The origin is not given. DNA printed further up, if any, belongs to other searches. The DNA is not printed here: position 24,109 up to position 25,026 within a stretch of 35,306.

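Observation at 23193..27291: Candidate undescribed cassette: ATP-grasp::PLP-decarboxylase fusion + transglutaminase-like protein + UT-family channel, chained by overlapping frames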

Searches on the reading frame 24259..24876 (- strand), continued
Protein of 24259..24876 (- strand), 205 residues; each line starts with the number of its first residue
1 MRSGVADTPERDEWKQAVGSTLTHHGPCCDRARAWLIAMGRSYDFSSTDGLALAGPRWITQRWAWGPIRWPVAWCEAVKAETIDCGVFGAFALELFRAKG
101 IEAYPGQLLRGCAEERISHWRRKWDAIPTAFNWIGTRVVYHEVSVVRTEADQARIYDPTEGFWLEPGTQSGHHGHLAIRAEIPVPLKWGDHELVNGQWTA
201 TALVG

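Call 85: find_encoding_contigs(protein=P0264, flank=5000, max_places=2)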
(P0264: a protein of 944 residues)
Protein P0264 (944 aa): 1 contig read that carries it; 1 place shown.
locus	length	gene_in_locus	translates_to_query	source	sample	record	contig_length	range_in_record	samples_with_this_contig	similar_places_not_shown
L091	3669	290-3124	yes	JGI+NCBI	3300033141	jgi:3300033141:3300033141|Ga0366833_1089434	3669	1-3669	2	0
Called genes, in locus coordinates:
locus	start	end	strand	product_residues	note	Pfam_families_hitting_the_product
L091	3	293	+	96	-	?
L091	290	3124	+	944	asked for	PF02784:Orn_Arg_deC_N (faint)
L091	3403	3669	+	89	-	?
